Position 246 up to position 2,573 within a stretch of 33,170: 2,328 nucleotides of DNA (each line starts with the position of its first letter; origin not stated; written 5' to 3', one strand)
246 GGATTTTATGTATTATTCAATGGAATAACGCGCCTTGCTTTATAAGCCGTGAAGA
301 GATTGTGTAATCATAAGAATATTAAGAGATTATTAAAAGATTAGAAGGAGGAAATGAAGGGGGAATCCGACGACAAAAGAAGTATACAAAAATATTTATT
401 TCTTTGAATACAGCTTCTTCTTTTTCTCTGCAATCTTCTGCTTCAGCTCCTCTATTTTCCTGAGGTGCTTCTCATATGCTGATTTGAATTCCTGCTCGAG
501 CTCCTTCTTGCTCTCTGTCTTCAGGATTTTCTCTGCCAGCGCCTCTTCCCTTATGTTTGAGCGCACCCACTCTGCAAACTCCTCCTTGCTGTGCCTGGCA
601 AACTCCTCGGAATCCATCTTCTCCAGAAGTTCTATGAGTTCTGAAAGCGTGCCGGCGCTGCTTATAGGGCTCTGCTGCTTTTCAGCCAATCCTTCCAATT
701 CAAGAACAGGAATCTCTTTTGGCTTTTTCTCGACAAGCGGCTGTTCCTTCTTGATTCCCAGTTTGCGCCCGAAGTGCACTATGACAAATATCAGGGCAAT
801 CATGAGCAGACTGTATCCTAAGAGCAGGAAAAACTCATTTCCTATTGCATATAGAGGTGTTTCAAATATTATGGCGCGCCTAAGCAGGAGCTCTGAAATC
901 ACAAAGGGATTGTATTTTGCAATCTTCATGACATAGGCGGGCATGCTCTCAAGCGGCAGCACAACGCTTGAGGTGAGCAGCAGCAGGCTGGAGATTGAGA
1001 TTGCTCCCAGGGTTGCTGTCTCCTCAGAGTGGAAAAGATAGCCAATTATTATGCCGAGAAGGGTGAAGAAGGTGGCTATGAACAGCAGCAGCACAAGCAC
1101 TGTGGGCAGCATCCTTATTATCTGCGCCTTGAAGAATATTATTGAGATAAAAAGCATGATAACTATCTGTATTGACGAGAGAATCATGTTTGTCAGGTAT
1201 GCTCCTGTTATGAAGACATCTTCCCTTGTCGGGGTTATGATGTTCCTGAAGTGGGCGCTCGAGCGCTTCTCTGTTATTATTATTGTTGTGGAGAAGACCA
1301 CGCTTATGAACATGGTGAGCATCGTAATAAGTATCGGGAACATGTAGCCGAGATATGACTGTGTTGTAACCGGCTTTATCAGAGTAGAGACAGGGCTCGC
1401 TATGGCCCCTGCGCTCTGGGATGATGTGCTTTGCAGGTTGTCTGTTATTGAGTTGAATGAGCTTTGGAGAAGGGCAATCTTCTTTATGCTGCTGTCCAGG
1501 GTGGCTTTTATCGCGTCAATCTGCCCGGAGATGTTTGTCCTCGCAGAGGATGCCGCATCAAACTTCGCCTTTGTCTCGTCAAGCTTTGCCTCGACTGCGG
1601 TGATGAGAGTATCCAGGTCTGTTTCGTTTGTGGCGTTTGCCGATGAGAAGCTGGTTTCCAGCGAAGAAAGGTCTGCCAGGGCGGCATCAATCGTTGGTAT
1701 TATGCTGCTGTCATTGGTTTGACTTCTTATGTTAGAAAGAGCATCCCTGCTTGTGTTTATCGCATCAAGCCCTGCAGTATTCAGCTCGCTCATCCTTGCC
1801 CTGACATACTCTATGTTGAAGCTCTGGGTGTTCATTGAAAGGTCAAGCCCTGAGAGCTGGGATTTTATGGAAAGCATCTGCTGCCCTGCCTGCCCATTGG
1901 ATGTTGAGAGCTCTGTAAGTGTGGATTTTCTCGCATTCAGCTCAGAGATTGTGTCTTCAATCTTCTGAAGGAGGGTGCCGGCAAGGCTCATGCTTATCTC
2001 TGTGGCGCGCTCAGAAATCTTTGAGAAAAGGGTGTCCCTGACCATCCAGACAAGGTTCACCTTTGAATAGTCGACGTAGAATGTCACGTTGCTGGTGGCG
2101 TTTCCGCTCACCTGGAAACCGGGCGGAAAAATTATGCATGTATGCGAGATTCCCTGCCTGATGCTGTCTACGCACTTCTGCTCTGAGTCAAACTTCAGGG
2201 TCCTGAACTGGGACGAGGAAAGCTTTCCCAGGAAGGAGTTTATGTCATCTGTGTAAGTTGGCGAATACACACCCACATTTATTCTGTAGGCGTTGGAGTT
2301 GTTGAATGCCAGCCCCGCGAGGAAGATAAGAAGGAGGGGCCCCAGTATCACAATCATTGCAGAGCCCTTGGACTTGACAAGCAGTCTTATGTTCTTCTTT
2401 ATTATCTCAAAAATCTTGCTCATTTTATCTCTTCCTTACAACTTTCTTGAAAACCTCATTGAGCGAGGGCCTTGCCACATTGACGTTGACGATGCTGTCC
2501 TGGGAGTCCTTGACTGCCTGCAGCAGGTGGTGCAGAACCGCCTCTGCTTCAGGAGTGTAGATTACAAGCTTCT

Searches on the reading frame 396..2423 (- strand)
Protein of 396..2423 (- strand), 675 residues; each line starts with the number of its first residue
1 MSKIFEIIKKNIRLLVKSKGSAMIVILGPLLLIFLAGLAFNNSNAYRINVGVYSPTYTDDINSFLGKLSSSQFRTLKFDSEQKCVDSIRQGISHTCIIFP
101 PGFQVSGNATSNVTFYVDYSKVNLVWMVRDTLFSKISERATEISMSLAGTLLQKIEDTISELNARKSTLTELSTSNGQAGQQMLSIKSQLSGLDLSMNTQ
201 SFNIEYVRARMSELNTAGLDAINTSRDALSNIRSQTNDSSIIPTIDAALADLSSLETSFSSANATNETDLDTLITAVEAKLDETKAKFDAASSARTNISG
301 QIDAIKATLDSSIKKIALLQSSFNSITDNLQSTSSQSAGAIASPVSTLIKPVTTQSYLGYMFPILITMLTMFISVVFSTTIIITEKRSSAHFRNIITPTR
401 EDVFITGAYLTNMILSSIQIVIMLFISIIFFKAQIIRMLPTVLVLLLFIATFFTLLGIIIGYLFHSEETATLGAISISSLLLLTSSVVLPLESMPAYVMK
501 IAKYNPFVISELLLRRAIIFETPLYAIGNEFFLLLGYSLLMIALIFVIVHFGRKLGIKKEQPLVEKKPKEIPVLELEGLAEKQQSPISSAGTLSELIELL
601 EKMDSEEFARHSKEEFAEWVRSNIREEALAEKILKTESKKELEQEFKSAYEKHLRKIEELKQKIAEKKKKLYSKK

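Call 12: search_protein_families(library=pfam, proteins=[window:396-2423:-])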
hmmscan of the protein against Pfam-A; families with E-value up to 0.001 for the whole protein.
window:396-2423:- (675 aa): 2 families
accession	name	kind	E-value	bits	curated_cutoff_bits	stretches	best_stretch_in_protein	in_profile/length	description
PF12698.13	ABC2_membrane_3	-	1.7e-28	100.2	31.6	2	285-546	94-346/347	ABC-2 family transporter protein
PF01061.29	ABC2_membrane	-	1.2e-10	41.8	26.9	1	354-508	45-200/211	ABC-2 type transporter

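Call 40: find_encoding_contigs(protein=window:396-2423:-, flank=10000, max_places=4)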
Protein window:396-2423:- (675 aa): 4 contigs read that carry it; 4 places shown.
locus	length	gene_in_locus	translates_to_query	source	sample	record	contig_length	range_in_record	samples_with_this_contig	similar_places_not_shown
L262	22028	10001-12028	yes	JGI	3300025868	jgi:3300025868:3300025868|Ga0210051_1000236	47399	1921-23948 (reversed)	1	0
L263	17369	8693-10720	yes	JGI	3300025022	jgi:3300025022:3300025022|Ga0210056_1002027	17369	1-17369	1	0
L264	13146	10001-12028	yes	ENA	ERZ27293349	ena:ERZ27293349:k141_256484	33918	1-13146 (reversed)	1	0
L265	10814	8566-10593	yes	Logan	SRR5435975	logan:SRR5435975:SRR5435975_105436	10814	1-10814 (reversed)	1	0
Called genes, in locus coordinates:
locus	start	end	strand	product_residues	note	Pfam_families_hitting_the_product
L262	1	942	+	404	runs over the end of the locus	PF02926:THUMP (weak), PF01170:UPF0020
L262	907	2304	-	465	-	PF03901:Glyco_transf_22 (weak), PF13231:PMT_2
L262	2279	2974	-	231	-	-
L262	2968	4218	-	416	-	PF13506:Glyco_transf_21, PF03142:Chitin_synth_2 (faint), PF00535:Glycos_transf_2, PF10111:Glyco_tranf_2_2, PF13641:Glyco_tranf_2_3, PF13632:Glyco_trans_2_3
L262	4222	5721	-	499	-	-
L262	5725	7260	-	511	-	-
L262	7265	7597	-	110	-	PF01588:tRNA_bind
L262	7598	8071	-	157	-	PF26602:HVO_2718_N, PF01381:HTH_3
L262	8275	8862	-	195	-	PF02002:TFIIE_alpha (weak), PF12840:HTH_20 (weak), PF13412:HTH_24 (weak)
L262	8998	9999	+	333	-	PF00005:ABC_tran, PF13304:AAA_21, PF13732:DrrA1-3_C (weak)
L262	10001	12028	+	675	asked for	PF12698:ABC2_membrane_3, PF01061:ABC2_membrane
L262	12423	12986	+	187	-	PF20720:nSTAND3 (weak), PF00004:AAA (weak), PF13207:AAA_17 (weak), PF13238:AAA_18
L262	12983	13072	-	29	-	-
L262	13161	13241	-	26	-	-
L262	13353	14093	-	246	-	-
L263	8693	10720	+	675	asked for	PF12698:ABC2_membrane_3, PF01061:ABC2_membrane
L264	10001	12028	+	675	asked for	PF12698:ABC2_membrane_3, PF01061:ABC2_membrane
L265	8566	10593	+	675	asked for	PF12698:ABC2_membrane_3, PF01061:ABC2_membrane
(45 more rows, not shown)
